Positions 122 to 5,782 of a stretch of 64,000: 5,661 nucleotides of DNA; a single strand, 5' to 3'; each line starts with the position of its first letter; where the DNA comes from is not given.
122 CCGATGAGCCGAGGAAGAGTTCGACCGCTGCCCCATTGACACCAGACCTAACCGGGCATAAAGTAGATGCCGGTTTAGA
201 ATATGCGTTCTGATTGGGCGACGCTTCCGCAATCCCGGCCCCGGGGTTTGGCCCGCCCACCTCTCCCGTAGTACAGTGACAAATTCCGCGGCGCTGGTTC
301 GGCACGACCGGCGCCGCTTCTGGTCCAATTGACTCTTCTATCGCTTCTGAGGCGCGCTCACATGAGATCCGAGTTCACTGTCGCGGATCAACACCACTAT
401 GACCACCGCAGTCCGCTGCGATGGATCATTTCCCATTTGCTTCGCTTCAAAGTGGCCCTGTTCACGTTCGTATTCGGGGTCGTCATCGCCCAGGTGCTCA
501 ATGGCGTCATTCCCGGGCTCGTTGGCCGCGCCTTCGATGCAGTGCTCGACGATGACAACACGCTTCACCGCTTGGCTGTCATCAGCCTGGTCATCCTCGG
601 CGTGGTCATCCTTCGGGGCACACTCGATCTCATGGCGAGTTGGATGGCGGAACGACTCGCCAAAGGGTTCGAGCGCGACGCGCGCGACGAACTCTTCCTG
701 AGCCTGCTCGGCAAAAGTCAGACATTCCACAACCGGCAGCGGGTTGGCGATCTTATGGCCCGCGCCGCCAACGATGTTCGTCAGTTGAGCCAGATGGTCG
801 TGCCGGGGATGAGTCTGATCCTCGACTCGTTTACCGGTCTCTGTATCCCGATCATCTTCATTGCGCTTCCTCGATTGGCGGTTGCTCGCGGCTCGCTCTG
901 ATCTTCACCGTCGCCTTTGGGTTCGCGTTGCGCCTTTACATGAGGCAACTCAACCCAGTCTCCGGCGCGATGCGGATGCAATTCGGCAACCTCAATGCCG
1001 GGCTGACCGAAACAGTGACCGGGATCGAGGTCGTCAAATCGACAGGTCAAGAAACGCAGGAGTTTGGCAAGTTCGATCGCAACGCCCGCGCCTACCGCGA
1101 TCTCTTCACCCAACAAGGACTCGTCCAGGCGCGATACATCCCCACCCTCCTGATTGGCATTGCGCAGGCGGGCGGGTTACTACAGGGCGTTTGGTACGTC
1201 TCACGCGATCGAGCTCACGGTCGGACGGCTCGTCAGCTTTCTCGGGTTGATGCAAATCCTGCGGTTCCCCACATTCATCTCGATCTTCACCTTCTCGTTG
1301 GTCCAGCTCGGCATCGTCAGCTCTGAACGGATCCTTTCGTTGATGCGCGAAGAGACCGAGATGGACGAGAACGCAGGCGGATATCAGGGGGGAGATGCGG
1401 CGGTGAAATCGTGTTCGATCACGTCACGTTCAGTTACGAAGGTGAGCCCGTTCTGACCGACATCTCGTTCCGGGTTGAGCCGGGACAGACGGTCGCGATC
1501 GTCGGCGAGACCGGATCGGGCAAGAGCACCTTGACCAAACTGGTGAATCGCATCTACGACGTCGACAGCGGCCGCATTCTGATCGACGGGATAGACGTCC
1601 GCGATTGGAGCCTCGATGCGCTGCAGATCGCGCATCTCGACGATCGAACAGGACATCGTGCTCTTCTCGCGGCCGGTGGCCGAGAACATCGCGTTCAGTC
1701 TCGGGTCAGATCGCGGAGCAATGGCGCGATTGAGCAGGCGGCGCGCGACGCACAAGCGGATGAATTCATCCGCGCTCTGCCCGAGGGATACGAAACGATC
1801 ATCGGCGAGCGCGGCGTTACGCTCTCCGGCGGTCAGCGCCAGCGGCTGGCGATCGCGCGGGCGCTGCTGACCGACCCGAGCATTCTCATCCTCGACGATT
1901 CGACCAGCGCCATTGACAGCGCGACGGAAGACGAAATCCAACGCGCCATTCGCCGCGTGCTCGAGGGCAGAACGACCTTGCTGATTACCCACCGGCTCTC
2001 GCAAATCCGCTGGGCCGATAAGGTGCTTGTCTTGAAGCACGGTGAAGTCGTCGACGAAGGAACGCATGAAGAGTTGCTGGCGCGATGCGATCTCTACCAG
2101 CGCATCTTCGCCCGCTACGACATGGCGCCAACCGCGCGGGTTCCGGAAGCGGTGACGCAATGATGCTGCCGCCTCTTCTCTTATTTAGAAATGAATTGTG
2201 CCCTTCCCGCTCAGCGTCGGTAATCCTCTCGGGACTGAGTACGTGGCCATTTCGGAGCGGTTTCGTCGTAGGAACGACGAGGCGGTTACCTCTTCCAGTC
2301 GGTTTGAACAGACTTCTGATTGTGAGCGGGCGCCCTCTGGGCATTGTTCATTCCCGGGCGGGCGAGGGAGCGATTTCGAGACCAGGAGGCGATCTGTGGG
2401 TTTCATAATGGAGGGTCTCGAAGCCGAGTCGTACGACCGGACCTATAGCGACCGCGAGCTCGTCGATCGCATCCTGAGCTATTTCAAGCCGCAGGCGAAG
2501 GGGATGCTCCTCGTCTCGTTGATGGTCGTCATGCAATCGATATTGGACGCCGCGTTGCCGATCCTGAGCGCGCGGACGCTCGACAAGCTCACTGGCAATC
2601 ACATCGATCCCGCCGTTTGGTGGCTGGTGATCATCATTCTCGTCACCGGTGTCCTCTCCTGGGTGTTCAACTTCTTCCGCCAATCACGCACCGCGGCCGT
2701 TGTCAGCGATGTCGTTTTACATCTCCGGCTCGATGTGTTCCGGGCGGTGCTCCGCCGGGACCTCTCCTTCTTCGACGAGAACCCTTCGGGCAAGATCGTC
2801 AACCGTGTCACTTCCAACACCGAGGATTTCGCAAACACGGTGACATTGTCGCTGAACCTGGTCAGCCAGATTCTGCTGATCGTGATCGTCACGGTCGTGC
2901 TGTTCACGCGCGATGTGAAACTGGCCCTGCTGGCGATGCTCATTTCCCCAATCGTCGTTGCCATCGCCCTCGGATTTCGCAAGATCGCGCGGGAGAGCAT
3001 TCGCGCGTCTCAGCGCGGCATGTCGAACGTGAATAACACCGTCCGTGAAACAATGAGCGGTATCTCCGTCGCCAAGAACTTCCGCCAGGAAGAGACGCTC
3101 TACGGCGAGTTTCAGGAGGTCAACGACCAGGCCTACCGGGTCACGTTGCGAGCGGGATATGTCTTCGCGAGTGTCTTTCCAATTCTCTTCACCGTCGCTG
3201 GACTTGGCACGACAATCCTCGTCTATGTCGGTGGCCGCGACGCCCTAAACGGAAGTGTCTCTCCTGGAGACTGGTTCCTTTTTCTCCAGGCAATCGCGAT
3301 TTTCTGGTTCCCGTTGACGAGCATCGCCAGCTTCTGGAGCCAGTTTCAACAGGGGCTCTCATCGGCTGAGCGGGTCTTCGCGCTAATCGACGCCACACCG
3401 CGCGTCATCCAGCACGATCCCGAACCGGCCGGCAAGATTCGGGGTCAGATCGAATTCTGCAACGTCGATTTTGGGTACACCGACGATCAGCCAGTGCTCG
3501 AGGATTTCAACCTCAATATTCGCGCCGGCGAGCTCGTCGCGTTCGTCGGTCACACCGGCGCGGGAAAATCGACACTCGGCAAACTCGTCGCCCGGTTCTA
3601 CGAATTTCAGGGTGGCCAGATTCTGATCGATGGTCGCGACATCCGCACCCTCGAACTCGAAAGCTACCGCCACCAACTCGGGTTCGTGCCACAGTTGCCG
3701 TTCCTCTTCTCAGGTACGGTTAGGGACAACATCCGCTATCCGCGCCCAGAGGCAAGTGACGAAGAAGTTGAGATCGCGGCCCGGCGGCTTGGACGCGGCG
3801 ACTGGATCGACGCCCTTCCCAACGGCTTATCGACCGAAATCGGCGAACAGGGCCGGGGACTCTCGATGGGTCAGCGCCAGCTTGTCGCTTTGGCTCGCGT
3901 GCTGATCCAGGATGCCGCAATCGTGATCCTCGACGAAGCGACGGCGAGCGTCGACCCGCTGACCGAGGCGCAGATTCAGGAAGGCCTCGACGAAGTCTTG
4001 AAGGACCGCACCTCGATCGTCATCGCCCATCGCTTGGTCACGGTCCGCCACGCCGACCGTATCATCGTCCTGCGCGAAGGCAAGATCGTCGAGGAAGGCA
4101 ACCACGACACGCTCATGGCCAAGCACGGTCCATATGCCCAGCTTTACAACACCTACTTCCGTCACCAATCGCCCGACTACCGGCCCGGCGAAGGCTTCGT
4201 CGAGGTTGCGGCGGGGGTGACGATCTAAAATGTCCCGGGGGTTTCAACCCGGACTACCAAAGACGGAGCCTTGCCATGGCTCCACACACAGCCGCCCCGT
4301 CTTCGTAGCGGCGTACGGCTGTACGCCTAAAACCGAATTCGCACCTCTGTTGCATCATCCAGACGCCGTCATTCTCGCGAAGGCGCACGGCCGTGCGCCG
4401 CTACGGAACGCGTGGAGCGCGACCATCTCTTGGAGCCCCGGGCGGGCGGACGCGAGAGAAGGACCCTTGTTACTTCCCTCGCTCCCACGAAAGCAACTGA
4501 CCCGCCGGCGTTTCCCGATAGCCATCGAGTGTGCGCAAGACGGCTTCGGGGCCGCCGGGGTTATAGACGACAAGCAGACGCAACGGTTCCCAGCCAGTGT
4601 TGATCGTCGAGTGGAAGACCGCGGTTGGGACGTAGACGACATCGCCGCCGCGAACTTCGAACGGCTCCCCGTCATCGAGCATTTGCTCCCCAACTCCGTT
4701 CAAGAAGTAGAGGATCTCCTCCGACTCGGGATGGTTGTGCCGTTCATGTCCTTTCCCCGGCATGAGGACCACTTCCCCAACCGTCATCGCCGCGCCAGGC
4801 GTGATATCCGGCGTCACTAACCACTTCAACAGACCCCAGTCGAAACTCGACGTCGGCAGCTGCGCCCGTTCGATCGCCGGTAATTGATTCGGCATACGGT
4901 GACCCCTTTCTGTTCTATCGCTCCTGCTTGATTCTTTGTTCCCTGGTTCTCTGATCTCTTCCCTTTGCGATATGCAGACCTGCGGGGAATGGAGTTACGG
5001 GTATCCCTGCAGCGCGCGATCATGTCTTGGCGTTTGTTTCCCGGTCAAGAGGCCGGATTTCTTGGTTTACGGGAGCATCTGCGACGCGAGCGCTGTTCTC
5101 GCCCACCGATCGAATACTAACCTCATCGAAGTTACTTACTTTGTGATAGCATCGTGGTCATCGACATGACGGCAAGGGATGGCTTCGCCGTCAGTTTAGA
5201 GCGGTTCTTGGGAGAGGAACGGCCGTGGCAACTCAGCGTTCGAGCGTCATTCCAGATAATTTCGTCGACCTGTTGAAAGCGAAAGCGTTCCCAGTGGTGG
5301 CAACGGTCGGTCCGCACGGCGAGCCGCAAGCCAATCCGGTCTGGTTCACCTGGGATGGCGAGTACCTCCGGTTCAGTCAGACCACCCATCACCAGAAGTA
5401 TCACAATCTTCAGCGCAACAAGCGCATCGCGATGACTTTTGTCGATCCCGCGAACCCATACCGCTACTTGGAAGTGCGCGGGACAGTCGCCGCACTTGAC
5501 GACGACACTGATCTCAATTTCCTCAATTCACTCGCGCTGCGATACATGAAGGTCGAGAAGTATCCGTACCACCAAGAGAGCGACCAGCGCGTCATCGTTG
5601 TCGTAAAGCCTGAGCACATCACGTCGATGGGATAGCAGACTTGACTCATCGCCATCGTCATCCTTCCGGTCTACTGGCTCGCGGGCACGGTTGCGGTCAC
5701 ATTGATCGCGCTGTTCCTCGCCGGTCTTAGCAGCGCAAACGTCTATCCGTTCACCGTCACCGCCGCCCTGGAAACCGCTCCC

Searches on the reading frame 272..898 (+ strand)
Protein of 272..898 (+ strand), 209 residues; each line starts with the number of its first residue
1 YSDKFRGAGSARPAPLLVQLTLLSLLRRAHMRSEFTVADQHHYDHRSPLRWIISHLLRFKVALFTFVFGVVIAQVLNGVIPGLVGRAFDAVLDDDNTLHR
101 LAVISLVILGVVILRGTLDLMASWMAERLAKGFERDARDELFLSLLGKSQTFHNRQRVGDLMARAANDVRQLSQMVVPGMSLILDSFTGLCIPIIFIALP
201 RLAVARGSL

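Call 71: search_protein_families(library=pfam, proteins=[window:272-898:+], max_evalue=0.01)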
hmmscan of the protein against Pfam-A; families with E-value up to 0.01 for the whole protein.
window:272-898:+ (209 aa): 1 family
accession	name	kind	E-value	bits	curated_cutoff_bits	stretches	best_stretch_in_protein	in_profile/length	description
PF00664.28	ABC_membrane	-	1.5e-14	54.8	28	1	64-199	2-140/274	ABC transporter transmembrane region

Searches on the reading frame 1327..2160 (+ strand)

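Call 71: search_protein_families(library=pfam, proteins=[window:1327-2160:+], max_evalue=0.01)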
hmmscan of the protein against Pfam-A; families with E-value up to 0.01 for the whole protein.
window:1327-2160:+ (278 aa): 8 families
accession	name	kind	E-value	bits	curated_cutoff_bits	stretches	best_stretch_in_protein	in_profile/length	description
PF00005.33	ABC_tran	-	6.5e-30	105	25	1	43-194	1-137/137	ABC transporter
PF02463.25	SMC_N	-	6.9e-05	22.8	40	0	57-237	28-212/220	RecF/RecN/SMC N terminal domain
PF13191.12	AAA_16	-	0.00061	20.8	32.6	1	52-210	24-158/167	AAA ATPase domain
PF01935.23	DUF87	-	0.00094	19.8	23.2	1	56-86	26-57/220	Helicase HerA, central domain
PF00931.28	NB-ARC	-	0.0013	18.5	23.5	0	52-75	18-40/248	NB-ARC domain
PF09818.15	ABC_ATPase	-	0.0014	18.1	23.2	0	138-208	131-200/283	P-loop domain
PF13555.12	AAA_29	-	0.0023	18.1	27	1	48-69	17-38/61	P-loop containing region of AAA domain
PF13401.12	AAA_22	-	0.004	17.9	27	1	55-87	7-40/130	AAA domain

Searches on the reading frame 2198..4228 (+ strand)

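Call 48: search_protein_families(library=pfam, proteins=[window:2198-4228:+], max_evalue=0.001)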
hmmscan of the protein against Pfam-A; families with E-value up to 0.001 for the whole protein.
window:2198-4228:+ (676 aa): 3 families
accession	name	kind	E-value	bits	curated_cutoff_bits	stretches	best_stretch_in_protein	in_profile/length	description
PF00664.28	ABC_membrane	-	1.9e-38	133.2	28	1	104-372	2-273/274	ABC transporter transmembrane region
PF00005.33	ABC_tran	-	1.2e-31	110.6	25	1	434-583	1-137/137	ABC transporter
PF02463.25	SMC_N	-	1.4e-05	25.1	40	1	473-625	109-211/220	RecF/RecN/SMC N terminal domain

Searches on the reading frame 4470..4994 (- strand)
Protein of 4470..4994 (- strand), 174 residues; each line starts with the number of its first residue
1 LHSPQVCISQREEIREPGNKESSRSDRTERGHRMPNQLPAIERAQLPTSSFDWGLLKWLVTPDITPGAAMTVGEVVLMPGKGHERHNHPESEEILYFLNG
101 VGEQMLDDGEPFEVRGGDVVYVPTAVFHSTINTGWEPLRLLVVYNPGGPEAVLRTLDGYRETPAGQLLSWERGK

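Call 71: search_protein_families(library=pfam, proteins=[window:4470-4994:-], max_evalue=0.01)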
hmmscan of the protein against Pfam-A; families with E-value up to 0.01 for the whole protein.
window:4470-4994:- (174 aa): 5 families
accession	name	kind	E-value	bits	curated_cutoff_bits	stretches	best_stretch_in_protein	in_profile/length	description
PF07883.17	Cupin_2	-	1e-15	57.6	27.2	1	74-144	2-70/70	Cupin domain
PF00190.28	Cupin_1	-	1.3e-07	31.7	22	1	79-152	42-121/151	Cupin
PF02311.25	AraC_binding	-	7.9e-07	29.3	21.1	1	79-169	12-98/135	AraC-like ligand binding domain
PF05899.18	Cupin_3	-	6.7e-05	23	23.5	1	82-124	17-58/74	EutQ-like cupin domain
PF06560.17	GPI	-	0.0049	16.6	20.7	1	79-143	70-143/182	Glucose-6-phosphate isomerase (GPI)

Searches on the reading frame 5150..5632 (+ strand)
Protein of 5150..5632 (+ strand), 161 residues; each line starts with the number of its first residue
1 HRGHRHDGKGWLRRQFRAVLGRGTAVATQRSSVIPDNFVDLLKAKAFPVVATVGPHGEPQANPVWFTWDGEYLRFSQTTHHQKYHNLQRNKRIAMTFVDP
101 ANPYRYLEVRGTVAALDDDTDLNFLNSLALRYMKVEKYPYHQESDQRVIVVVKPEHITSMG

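Call 71: search_protein_families(library=pfam, proteins=[window:5150-5632:+], max_evalue=0.01)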
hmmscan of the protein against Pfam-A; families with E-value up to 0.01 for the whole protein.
window:5150-5632:+ (161 aa): 2 families
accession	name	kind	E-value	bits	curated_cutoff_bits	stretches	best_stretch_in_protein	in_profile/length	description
PF01243.27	PNPOx_N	-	1.1e-20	74.6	28.1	1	35-159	2-118/120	Pyridoxamine 5'-phosphate oxidase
PF12900.13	Pyridox_ox_2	-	0.0001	22.7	27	1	39-158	6-137/140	Pyridoxamine 5'-phosphate oxidase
